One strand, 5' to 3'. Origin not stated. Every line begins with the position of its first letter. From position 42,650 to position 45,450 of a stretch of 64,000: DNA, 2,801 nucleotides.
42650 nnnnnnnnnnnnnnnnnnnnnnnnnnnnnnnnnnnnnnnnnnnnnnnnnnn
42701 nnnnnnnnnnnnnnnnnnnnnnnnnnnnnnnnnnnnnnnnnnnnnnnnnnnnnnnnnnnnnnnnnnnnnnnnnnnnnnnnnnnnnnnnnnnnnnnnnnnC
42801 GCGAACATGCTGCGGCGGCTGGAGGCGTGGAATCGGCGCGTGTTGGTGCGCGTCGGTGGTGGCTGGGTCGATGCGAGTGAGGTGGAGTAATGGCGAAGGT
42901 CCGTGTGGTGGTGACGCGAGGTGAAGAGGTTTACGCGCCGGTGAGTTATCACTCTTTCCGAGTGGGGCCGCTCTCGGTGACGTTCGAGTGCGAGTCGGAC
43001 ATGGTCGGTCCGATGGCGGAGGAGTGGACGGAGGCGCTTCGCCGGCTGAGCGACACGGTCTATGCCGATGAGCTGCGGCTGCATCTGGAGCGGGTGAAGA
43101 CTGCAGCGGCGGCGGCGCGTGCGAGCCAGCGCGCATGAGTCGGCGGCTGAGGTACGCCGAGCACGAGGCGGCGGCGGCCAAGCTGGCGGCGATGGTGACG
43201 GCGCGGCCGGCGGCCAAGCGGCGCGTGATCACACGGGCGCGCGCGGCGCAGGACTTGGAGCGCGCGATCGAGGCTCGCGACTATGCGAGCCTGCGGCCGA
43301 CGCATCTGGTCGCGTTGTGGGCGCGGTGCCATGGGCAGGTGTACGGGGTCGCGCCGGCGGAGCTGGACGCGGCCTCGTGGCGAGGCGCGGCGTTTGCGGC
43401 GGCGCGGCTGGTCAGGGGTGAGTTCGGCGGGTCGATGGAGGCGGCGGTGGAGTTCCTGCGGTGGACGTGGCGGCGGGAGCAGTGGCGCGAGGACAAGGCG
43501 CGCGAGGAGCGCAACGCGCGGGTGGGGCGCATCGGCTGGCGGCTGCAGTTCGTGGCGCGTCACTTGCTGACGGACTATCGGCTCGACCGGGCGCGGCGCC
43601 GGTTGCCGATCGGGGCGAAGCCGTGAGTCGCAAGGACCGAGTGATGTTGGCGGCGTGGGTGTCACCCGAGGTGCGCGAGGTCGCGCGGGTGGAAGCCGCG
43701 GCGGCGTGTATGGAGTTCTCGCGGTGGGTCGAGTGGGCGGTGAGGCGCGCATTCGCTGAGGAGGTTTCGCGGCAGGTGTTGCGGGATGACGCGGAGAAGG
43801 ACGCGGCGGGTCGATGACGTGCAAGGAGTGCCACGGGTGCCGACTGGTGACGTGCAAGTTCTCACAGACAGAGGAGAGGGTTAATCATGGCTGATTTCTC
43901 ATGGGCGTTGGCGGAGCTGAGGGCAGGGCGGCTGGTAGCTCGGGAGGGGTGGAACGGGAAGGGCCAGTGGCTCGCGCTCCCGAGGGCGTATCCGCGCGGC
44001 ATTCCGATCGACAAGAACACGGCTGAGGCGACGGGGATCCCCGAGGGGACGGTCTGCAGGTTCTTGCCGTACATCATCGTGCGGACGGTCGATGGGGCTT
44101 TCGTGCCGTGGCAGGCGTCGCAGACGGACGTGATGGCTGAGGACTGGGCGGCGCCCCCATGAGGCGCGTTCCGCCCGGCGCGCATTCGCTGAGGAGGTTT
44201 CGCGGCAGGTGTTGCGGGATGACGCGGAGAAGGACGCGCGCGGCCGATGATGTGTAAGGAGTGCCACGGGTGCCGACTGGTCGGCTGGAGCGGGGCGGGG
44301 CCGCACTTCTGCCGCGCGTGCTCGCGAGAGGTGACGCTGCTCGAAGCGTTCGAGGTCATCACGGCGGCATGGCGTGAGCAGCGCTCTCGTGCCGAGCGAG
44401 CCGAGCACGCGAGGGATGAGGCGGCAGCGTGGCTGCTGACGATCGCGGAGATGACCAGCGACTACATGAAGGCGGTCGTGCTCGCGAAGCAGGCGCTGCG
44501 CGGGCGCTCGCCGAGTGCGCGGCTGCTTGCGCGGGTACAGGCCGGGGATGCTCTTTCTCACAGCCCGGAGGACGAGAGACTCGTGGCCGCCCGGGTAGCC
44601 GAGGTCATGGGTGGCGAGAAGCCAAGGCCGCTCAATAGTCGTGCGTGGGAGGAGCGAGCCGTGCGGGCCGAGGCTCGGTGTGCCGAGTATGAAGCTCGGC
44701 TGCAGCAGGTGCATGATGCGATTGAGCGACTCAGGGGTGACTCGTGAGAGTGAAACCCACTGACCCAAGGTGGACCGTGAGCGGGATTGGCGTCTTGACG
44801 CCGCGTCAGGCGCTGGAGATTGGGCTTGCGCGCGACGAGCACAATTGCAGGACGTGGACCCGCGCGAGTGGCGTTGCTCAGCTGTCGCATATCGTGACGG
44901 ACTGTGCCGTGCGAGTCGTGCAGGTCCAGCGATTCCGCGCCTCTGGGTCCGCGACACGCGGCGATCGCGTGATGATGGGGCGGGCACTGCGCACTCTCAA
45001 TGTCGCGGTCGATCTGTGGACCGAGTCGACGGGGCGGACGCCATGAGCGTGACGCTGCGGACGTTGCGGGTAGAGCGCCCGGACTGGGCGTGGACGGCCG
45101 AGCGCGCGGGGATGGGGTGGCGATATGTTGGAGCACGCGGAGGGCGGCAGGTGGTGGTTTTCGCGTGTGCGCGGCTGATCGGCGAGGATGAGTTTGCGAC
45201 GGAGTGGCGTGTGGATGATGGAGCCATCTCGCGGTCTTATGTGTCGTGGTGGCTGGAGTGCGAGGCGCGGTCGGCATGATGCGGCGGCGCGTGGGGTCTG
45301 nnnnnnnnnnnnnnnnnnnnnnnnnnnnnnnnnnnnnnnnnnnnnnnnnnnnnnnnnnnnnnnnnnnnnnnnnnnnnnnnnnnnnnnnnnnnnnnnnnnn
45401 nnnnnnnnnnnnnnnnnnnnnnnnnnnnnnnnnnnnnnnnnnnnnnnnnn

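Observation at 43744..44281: DUF2829 (Tad2-like) gene inserted as a cassette between ~105-bp direct repeats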

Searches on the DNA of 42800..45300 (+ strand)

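Call 6: search_dna_similar(query=window:42800-45300:+, collection=phages, mode=distant)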
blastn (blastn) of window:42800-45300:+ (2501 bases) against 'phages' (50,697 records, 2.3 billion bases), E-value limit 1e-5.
No match.

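Call 80: search_rna_families(source=window, start=43000, end=45300, threshold=evalue, max_evalue=1)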
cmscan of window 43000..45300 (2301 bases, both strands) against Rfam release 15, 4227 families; matches with E-value up to 1: 0.
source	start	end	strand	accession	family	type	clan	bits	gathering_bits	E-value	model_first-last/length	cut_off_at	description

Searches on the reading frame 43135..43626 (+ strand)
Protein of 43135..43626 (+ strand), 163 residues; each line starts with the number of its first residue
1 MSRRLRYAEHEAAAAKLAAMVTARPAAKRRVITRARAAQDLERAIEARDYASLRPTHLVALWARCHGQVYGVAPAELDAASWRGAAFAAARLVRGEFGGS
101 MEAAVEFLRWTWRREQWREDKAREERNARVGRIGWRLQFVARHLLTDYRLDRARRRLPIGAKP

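Call 4: search_protein_families(library=pfam, proteins=[window:43135-43626:+], max_evalue=0.1)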
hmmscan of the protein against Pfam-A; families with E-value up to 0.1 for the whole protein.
window:43135-43626:+ (163 aa): 0 families

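Call 24: find_encoding_contigs(protein=window:43135-43626:+, flank=8000, max_places=10)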
Protein window:43135-43626:+ (163 aa): 10 contigs read that carry it; 4 places shown.
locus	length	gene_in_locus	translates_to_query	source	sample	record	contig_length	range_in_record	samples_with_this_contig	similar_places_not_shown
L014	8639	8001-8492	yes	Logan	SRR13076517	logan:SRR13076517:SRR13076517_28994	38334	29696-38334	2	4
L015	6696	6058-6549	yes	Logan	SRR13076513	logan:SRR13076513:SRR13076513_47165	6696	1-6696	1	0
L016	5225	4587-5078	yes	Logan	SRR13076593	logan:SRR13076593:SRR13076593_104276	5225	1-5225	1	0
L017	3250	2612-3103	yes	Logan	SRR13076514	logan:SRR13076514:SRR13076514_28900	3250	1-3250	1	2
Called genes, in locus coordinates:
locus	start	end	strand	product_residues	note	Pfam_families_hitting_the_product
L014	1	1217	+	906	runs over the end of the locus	-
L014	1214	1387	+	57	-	-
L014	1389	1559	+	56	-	-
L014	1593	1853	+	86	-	-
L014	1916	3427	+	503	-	PF00580:UvrD-helicase, PF13245:AAA_19, PF13604:AAA_30 (faint), PF01443:Viral_helicase1 (faint), PF13361:UvrD_C, PF13538:UvrD_C_2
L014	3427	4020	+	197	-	PF06094:GGACT, PF13772:AIG2_2 (weak)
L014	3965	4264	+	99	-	-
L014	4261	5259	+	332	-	-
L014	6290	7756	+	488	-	PF00270:DEAD (weak), PF04851:ResIII, PF13604:AAA_30 (weak), PF13245:AAA_19 (weak)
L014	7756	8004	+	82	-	-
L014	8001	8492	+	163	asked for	-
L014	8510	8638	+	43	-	?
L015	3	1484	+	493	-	?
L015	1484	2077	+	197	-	PF06094:GGACT, PF13772:AIG2_2 (weak)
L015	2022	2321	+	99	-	-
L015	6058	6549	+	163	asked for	-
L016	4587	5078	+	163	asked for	-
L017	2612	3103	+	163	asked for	-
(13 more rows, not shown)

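Call 45: search_protein_families(library=phrogs, proteins=[window:43135-43626:+], max_evalue=0.01)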
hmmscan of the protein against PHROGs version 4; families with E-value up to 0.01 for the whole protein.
window:43135-43626:+ (163 aa): 0 families

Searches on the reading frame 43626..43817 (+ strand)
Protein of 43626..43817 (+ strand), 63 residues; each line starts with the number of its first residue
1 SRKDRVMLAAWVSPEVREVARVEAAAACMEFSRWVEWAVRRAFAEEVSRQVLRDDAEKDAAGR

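Call 4: search_protein_families(library=pfam, proteins=[window:43626-43817:+], max_evalue=0.1)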
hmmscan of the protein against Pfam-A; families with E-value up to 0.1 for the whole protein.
window:43626-43817:+ (63 aa): 0 families

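Call 37: find_homologous_proteins(query=window:43644-43814:+, max_evalue=0.01)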
Query seq(57 aa) (57 aa): 2 proteins with E <= 0.01 among 2 candidates.
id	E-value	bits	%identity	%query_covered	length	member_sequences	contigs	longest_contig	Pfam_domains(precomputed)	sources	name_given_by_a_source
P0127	3.7e-27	110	100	100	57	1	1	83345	-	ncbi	-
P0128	2.4e-22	95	89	100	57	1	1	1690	-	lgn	-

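Call 38: find_encoding_contigs(protein=P0128, flank=3000)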
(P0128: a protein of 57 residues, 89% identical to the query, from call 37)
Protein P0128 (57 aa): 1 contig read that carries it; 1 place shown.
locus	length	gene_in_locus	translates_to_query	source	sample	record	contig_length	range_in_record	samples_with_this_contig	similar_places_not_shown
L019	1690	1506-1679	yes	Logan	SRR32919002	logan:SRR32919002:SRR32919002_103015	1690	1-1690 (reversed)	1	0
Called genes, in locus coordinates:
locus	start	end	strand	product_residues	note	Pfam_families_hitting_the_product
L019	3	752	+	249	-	?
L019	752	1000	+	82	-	-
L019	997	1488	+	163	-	-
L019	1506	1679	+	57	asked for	-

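Call 45: search_protein_families(library=phrogs, proteins=[window:43644-43817:+], max_evalue=0.01)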
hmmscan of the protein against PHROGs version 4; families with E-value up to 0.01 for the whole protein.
window:43644-43817:+ (57 aa): 0 families

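Call 46: search_protein_families(library=pfam, proteins=[window:43644-43817:+], max_evalue=10)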
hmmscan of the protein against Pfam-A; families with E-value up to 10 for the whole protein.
window:43644-43817:+ (57 aa): 0 families

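Call 55: find_related_loci(query=window:43644-43814:+, collection=viral_contigs, flank=5000)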
Query seq(57 aa) (57 aa) in viral_contigs; peptide patterns used: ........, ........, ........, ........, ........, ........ (x = any residue, [..] = any of these).
32 stretches matched a pattern, but none encodes a relative of the query by tblastn (E <= 1e-3).

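Call 56: find_related_loci(query=window:43644-43814:+, collection=metagenome_contigs, flank=5000)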
Query seq(57 aa) (57 aa) in metagenome_contigs; peptide patterns used: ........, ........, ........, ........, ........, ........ (x = any residue, [..] = any of these).
600 stretches matched a pattern, but none encodes a relative of the query by tblastn (E <= 1e-3).

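Call 67: predict_structure(alignment_id=A3)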
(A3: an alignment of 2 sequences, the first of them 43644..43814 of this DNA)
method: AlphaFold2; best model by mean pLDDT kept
length: 57 residues; sequences in the alignment: 2
mean_pLDDT: 93.3   pTM: 0.62
mean pLDDT of the five models: 93.3, 92.6, 91.3, 90.4, 89.5
residues with pLDDT >= 90: 49; 70-90: 4; 50-70: 4; < 50: 0
segments of 3 or more residues with pLDDT < 50: none
pLDDT, mean of each block of 10 residues (from residue 1): 79 96 98 99 97 89
secondary structure, 60 per line:
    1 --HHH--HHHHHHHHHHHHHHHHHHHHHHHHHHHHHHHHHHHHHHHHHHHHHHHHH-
elements in order: H8-56

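Call 70: search_protein_representatives(protein=window:43626-43814:+)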
Query: 63 residues. Proteins with E-value up to 0.001 (for the whole library): 31; up to 1e-10: 2; up to 1e-30: 0. The best 31 are listed.
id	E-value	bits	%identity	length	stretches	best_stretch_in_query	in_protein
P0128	1.3e-22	94.3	89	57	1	7-63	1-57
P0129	1.2e-11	59.9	38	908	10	7-48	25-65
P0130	4.8e-07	45.5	53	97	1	2-56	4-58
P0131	1.2e-06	44.2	48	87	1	3-58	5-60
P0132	1.8e-06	43.7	46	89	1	3-58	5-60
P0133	1.9e-06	43.6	51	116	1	3-53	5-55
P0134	2.0e-06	43.6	53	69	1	3-49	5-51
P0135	2.7e-06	43.2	51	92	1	3-53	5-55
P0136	2.7e-06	43.2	51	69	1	3-53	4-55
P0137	4.3e-06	42.5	49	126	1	2-60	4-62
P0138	4.8e-06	42.4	46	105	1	3-58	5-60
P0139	5.0e-06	42.3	51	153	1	3-53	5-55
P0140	6.0e-06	42.1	51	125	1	3-53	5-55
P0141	8.6e-06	41.6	50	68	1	3-48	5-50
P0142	1.1e-05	41.3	44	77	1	2-60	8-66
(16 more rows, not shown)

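Call 72: search_protein_families(library=pfam, alignment_id=A5, max_evalue=0.05)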
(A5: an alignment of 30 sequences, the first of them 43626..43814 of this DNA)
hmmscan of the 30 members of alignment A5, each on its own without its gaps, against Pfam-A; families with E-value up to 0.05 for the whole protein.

A. member 1, window:43626-43814:+ (63 aa): 0 families

B. families by the number of members that match (of 30 scanned): 25 families
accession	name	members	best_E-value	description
PF07362.18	CcdA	6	0.0083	Post-segregation antitoxin CcdA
PF20182.3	DUF6545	5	0.00024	Family of unknown function (DUF6545)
PF06657.18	Cep57_MT_bd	3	2.3e-05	Centrosome microtubule-binding domain of Cep57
PF16762.11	RHH_6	1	0.00078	Ribbon-helix-helix domain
PF10473.14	CENP-F_leu_zip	1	0.0018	Leucine-rich repeats of kinetochore protein Cenp-F/LEK1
PF25450.1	Rab11-FIP3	1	0.0026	Rab11-FIP3-like domain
PF19522.4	DUF6052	1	0.0033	Family of unknown function (DUF6052)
PF24319.2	DUF7491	1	0.0043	Coiled-coil region of unknown function (DUF7491)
PF13132.12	DUF3950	1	0.0049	Domain of unknown function (DUF3950)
PF17675.6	APG6_N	1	0.0071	Apg6 coiled-coil region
PF17928.6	TetR_C_22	1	0.0075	Tetracyclin repressor-like, C-terminal domain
PF05837.17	CENP-H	1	0.0077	Centromere protein H (CENP-H)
PF11932.13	DUF3450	1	0.0096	Protein of unknown function (DUF3450)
PF08614.16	ATG16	1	0.01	Autophagy protein 16 (ATG16)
PF14661.11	HAUS6_N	1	0.014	HAUS augmin-like complex subunit 6 N-terminus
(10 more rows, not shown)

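Call 73: search_solved_structures(query=A5, max_evalue=10, show_alignments=2)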
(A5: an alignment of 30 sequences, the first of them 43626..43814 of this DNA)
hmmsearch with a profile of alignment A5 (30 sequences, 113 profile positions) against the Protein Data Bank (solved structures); distinct sequences matched with E-value up to 10: 0.
